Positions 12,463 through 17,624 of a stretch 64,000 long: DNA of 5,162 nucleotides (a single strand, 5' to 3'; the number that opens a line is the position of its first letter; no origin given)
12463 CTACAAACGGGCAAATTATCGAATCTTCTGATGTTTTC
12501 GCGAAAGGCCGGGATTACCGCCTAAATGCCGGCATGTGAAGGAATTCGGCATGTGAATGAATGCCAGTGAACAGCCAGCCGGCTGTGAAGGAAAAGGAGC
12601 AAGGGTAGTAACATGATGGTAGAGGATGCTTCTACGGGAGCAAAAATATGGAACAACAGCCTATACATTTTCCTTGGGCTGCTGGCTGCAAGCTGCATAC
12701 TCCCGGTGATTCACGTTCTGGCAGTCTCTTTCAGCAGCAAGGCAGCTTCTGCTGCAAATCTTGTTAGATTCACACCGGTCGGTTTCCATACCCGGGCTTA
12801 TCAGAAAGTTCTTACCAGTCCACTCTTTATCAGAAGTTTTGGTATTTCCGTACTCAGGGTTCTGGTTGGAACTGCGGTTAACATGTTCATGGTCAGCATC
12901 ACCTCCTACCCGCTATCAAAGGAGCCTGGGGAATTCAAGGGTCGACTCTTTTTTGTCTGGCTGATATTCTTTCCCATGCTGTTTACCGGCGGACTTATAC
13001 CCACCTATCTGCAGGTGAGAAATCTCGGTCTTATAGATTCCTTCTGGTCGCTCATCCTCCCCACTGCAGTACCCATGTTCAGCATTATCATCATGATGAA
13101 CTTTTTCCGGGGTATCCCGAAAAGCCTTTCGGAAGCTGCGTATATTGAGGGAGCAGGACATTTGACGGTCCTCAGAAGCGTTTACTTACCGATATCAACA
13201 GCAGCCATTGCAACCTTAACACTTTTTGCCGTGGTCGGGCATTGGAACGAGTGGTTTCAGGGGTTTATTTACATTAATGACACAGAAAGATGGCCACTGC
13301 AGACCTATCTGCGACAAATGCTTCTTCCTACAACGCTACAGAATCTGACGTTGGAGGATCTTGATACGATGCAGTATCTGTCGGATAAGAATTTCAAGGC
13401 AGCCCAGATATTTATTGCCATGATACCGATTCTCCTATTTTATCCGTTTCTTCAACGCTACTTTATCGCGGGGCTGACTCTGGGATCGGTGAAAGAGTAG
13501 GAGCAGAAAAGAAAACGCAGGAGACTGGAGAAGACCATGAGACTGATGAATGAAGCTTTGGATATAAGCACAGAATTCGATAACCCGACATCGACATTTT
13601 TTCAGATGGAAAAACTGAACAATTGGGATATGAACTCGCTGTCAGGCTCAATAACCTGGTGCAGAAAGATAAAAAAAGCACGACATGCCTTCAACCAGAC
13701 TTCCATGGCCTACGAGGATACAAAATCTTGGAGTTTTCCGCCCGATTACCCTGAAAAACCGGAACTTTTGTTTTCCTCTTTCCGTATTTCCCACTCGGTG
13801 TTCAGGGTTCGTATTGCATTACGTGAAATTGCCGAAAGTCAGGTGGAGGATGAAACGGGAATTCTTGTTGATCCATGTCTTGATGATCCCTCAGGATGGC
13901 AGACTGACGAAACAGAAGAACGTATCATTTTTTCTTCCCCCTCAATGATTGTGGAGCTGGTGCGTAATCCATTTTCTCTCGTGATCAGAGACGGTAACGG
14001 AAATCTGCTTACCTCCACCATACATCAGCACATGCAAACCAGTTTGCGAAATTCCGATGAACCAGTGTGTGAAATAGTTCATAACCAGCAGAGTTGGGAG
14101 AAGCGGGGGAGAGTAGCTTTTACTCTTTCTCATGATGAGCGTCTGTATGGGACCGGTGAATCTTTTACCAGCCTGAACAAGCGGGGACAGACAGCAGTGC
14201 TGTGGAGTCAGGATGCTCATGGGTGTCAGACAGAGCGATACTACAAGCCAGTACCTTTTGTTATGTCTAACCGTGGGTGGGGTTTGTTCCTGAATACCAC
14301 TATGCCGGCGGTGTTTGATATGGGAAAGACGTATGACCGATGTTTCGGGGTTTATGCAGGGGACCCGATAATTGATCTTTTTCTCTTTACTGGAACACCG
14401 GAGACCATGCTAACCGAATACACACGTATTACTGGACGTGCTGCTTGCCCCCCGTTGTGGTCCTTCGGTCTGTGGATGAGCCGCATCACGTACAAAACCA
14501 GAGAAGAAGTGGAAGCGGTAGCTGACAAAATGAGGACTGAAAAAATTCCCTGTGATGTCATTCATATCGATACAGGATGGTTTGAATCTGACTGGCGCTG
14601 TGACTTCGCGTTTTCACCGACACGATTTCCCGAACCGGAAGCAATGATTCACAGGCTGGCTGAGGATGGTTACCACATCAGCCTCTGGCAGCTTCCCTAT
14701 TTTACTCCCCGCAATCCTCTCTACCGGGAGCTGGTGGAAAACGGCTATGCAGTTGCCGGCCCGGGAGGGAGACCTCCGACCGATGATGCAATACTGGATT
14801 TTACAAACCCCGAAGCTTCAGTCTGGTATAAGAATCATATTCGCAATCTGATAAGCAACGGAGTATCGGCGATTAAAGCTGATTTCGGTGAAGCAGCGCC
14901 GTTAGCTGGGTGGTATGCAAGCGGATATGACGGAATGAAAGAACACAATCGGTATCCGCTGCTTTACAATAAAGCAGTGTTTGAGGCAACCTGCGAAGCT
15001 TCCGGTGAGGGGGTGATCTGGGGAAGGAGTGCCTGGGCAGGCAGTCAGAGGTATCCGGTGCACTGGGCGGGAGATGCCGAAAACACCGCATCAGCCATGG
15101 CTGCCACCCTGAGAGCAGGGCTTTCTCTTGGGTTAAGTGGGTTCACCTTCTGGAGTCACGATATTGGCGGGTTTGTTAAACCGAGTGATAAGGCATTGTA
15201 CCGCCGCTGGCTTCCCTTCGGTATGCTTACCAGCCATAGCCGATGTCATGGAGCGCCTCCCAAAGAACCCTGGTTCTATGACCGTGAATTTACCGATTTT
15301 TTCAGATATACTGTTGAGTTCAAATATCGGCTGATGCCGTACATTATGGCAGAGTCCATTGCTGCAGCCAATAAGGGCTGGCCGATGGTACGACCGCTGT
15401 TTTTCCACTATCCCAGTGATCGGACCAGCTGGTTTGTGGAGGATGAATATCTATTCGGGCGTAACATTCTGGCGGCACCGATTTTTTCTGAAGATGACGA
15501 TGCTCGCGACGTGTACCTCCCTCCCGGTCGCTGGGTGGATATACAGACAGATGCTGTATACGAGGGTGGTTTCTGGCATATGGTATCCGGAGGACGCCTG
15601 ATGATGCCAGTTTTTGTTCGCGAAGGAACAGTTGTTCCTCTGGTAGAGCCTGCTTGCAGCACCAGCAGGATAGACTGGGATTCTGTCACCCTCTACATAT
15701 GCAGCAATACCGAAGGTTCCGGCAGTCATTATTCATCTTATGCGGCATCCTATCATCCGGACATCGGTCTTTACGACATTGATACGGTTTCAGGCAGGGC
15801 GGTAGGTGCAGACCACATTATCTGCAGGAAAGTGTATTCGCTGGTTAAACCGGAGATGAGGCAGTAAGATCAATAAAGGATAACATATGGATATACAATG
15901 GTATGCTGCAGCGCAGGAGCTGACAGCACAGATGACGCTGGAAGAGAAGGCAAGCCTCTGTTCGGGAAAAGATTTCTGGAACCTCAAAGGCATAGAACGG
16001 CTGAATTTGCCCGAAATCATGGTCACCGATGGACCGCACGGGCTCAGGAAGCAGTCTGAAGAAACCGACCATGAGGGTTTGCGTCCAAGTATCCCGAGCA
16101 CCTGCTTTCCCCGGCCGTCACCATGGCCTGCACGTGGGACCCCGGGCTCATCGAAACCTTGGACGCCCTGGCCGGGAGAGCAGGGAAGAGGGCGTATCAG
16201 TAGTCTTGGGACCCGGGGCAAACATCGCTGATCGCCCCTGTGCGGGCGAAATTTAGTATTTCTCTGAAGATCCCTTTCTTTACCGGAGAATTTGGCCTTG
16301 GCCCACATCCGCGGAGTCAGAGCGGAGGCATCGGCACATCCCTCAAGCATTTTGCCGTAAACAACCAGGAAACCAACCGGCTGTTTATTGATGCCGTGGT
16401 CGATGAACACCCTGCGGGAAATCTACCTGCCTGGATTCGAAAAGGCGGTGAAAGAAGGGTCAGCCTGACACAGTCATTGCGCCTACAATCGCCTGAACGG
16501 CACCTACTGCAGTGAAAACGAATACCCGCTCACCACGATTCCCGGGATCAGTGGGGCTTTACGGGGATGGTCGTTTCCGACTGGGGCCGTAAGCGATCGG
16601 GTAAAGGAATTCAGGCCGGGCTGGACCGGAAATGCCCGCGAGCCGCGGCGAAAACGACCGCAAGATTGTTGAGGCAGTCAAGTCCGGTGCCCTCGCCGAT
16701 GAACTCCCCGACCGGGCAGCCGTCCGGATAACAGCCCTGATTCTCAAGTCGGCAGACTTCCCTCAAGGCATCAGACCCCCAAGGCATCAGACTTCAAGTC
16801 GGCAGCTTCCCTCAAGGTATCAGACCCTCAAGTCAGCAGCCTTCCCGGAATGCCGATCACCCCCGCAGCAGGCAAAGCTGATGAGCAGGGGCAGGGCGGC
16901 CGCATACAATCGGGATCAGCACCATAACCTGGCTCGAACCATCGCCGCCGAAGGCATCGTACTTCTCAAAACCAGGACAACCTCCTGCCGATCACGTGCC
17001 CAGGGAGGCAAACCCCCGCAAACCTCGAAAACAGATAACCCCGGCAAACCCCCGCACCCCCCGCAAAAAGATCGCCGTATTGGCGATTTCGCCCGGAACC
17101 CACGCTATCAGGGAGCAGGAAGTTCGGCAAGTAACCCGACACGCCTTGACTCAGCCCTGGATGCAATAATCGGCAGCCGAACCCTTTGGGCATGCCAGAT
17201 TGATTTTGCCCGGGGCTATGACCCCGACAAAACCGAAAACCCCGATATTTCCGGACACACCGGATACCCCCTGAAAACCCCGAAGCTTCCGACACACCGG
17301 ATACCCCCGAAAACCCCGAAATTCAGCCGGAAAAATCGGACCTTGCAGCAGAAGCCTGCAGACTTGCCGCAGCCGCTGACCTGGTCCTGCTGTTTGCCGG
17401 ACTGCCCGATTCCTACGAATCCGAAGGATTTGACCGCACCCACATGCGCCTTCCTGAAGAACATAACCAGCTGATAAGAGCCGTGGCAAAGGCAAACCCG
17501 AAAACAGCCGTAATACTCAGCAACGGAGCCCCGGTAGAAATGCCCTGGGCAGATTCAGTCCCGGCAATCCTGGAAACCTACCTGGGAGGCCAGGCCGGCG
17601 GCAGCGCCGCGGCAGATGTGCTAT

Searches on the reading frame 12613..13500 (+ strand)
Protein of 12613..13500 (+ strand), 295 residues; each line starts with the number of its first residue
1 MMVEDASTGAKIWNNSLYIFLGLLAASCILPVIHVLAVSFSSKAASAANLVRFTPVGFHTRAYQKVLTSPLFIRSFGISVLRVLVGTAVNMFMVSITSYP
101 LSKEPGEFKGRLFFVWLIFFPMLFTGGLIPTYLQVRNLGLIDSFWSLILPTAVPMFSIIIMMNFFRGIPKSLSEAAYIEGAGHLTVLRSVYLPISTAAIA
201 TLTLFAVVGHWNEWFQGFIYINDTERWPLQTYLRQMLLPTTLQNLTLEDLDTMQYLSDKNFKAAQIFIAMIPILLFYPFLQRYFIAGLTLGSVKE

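Call 28: search_protein_families(library=pfam, proteins=[window:12613-13500:+], max_evalue=0.001)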
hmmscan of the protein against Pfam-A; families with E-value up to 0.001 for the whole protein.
window:12613-13500:+ (295 aa): 1 family
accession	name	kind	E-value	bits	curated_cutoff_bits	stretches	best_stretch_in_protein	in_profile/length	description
PF00528.27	BPD_transp_1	-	1.3e-07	31.9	26.4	1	114-285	33-179/184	Binding-protein-dependent transport system inner membrane component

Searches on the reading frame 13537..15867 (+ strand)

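Call 28: search_protein_families(library=pfam, proteins=[window:13537-15867:+], max_evalue=0.001)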
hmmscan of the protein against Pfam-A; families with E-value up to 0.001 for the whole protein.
window:13537-15867:+ (776 aa): 3 families
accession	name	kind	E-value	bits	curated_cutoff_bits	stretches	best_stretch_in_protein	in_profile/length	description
PF01055.32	Glyco_hydro_31_2nd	-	5.5e-86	289.3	23.5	1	303-604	2-326/328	Glycosyl hydrolases family 31 TIM-barrel domain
PF13802.12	Gal_mutarotas_2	-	3.8e-24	86.4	27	1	85-261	8-184/184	Glycosyl hydrolase 31 N-terminal galactose mutarotase-like domain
PF21365.3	Glyco_hydro_31_3rd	-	2.3e-23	82.9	24.4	1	614-700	1-87/87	Glycosyl hydrolase family 31 C-terminal domain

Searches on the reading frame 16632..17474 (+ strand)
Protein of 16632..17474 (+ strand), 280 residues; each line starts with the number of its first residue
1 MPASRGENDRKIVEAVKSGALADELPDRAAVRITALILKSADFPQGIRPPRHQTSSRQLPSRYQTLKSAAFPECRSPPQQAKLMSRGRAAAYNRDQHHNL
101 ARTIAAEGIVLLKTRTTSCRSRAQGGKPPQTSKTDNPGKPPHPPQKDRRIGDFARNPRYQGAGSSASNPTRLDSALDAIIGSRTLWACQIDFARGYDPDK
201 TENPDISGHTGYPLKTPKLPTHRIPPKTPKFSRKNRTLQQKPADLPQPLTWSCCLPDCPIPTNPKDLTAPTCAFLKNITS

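Call 13: search_protein_families(library=pfam, proteins=[window:16632-17474:+], max_evalue=0.01)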
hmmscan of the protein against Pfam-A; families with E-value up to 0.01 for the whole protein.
window:16632-17474:+ (280 aa): 0 families

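Call 95: search_protein_families(library=ncbifam, proteins=[window:16632-17474:+], max_evalue=0.001)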
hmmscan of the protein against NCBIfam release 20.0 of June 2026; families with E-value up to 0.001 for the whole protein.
window:16632-17474:+ (280 aa): 1 family
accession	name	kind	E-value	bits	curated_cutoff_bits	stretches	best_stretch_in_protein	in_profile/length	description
NF041610.1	alph_arabinopyran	equivalog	5.9e-14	51.2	1300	1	90-202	287-375/738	exo-alpha-(1->6)-L-arabinopyranosidase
